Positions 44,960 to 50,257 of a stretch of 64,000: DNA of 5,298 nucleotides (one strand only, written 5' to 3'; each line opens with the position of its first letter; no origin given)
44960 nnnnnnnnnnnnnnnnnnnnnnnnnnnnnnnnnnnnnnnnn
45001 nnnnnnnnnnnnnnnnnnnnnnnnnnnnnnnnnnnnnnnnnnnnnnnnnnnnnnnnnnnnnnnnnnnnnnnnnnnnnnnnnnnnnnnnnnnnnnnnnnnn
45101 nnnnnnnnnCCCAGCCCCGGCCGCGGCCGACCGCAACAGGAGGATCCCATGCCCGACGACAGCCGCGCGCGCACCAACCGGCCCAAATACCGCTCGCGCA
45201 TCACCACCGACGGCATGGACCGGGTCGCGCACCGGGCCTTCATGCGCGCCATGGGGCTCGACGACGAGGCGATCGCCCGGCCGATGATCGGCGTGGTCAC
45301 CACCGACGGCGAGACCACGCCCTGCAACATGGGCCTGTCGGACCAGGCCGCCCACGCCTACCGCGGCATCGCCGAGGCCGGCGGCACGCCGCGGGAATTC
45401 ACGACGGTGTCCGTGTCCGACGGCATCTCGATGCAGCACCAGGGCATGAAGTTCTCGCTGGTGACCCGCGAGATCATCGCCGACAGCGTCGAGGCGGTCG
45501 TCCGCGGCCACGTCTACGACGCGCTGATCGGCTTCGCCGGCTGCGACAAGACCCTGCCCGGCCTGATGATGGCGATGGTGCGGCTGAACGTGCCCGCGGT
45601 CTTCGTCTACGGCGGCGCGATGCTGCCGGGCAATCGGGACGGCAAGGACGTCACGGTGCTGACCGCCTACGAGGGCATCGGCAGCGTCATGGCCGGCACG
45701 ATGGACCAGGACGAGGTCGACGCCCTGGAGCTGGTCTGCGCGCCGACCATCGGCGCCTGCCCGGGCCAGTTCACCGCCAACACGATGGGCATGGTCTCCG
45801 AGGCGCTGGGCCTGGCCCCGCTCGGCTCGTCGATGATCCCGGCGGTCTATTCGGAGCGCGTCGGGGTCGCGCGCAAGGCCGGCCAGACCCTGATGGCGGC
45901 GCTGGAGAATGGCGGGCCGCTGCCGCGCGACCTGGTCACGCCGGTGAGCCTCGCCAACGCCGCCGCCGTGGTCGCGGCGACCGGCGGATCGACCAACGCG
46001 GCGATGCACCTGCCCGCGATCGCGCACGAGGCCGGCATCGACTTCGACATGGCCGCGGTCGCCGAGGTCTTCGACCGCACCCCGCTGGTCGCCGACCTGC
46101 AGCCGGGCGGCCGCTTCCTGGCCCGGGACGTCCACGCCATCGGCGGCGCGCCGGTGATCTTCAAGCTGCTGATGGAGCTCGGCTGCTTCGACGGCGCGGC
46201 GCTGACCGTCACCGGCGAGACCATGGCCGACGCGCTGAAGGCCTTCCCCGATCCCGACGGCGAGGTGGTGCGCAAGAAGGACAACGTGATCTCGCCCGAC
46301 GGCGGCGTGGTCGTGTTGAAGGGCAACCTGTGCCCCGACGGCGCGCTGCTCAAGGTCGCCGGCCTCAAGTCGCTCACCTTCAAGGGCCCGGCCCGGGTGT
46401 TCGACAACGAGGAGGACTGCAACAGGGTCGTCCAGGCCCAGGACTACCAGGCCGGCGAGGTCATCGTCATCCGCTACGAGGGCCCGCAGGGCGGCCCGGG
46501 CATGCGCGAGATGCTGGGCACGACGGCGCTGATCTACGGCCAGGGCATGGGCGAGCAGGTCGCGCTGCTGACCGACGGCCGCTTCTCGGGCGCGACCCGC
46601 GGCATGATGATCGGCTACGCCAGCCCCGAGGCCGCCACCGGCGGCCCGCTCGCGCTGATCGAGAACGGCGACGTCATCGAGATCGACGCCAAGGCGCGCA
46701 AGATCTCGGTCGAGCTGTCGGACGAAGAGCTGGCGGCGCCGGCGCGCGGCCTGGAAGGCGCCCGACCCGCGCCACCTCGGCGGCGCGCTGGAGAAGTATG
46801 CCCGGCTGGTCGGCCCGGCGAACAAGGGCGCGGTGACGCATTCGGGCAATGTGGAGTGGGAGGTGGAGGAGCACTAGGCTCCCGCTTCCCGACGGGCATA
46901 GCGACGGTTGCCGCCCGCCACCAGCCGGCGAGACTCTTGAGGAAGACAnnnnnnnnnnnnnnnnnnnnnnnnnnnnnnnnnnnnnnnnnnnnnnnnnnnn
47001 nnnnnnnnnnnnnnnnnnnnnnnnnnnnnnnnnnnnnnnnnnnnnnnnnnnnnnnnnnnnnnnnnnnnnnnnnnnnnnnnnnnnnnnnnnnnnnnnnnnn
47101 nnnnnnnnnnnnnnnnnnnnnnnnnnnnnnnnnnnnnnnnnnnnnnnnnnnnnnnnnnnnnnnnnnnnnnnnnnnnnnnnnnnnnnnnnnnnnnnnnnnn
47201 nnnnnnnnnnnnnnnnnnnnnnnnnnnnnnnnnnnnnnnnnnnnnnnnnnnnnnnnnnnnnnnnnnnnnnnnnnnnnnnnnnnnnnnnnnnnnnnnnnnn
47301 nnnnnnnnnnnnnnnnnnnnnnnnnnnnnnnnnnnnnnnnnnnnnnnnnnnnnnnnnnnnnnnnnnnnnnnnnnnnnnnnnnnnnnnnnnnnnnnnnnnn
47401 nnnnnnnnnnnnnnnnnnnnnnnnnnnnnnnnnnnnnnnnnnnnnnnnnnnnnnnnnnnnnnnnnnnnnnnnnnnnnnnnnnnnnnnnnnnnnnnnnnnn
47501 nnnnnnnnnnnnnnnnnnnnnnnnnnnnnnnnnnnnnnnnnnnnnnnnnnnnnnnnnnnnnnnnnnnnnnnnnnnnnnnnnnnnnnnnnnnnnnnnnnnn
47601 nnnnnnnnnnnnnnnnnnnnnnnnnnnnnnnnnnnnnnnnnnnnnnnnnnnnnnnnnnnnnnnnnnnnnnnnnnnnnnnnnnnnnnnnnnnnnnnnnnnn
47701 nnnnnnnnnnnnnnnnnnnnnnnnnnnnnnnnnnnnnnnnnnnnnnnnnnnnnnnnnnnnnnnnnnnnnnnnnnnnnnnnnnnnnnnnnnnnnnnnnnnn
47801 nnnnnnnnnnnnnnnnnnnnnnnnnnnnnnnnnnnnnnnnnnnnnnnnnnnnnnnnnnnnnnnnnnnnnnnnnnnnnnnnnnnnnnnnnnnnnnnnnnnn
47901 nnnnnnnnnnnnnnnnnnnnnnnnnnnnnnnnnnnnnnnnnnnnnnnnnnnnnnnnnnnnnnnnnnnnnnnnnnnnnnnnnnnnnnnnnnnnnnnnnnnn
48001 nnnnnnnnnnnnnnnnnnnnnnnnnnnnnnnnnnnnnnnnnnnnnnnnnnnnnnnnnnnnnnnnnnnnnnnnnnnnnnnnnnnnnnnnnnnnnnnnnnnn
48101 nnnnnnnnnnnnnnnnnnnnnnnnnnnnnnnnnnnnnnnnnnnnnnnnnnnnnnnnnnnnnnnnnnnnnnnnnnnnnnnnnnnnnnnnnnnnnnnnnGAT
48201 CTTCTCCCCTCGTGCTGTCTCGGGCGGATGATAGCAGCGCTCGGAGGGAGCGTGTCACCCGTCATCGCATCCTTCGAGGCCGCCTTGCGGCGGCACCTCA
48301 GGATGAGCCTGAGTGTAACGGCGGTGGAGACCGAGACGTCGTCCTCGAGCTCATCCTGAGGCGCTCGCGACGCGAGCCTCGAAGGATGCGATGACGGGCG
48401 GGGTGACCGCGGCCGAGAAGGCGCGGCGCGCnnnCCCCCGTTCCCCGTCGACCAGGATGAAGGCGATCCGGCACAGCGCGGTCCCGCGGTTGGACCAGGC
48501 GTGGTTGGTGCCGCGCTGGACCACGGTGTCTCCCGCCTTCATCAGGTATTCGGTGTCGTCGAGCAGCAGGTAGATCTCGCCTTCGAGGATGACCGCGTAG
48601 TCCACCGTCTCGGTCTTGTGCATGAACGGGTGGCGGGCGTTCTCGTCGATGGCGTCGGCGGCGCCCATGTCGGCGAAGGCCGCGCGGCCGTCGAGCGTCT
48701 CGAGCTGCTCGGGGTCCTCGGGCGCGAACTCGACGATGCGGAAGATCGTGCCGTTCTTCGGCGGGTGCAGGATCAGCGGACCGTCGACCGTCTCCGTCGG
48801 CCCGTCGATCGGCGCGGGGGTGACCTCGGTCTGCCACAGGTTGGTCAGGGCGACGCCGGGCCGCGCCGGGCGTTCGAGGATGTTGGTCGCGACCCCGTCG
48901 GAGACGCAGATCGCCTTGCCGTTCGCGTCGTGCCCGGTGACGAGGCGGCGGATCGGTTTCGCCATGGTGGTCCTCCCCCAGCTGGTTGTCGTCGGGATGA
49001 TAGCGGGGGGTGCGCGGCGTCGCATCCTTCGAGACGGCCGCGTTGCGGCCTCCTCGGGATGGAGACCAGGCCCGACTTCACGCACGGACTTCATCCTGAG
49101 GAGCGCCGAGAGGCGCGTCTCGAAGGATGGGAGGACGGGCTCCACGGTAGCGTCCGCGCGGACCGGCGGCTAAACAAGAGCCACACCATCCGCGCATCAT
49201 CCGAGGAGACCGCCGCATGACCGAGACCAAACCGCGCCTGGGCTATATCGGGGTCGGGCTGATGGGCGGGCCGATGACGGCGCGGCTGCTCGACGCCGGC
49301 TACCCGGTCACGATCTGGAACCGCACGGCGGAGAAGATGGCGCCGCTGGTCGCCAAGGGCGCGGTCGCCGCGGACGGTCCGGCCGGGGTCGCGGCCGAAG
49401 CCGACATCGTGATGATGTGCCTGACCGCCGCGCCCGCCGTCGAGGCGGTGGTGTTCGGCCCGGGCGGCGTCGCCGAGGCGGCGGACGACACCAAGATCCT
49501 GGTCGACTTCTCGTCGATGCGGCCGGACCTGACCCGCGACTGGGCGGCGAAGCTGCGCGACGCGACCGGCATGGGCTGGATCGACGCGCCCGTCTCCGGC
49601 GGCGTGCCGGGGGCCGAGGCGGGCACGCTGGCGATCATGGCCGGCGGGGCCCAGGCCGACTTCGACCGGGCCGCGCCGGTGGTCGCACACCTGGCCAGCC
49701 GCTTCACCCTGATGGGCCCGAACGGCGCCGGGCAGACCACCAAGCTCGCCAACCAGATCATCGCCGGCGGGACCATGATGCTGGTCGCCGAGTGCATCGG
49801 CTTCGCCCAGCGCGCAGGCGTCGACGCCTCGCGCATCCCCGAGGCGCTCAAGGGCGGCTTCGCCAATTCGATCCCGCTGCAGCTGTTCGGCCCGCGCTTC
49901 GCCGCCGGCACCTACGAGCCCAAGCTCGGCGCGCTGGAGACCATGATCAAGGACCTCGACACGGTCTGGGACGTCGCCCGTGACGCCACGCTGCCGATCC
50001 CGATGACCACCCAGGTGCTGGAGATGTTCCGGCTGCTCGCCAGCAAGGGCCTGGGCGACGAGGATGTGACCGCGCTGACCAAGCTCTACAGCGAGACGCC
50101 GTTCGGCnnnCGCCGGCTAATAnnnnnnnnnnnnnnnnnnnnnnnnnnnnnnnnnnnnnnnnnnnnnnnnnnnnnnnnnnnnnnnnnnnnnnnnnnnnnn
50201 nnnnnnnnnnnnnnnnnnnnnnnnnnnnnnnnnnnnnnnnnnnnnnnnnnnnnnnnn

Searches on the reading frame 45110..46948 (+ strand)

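Call 56: search_protein_families(library=pfam, proteins=[window:45110-46948:+], max_evalue=0.0001)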
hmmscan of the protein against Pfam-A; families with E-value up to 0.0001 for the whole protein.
window:45110-46948:+ (613 aa): 2 families
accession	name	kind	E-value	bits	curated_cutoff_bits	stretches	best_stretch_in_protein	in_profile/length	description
PF00920.27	ILVD_EDD_N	-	1.1e-107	360.4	27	1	57-374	1-315/316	Dihydroxy-acid/6-phosphogluconate dehydratase N-terminal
PF24877.1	ILV_EDD_C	-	7.3e-63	211.9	27.7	1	385-544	1-162/191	Dihydroxy-acid/6-phosphogluconate dehydratase C-terminal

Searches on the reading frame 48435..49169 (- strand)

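Call 56: search_protein_families(library=pfam, proteins=[window:48435-49169:-], max_evalue=0.0001)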
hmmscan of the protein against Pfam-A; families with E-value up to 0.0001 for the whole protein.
window:48435-49169:- (245 aa): 1 family
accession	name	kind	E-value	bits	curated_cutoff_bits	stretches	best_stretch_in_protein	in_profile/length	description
PF07883.17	Cupin_2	-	2.9e-07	30.5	27.2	1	182-236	14-67/70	Cupin domain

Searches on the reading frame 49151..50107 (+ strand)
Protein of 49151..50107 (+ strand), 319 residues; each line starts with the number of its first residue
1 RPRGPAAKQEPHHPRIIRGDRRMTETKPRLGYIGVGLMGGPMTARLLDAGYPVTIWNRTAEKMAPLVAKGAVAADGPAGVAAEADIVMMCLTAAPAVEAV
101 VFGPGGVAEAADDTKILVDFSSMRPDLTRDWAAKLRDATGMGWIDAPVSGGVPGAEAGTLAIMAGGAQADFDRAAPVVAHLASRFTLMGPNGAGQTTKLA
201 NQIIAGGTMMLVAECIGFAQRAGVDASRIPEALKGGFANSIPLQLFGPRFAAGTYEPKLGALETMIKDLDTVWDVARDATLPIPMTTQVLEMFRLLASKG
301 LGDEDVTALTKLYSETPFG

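Call 56: search_protein_families(library=pfam, proteins=[window:49151-50107:+], max_evalue=0.0001)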
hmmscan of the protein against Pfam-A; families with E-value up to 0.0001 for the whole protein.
window:49151-50107:+ (319 aa): 3 families
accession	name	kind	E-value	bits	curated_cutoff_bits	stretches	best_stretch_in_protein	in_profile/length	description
PF03446.21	NAD_binding_2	-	4.5e-46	157.2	21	1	30-189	2-161/161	NAD binding domain of 6-phosphogluconate dehydrogenase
PF14833.11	NAD_binding_11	-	1.6e-27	96.6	30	1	192-313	1-122/122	NAD-binding of NADP-dependent 3-hydroxyisobutyrate dehydrogenase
PF03807.23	F420_oxidored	-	3.8e-05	24.6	21.6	1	30-94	2-70/94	NADP oxidoreductase coenzyme F420-dependent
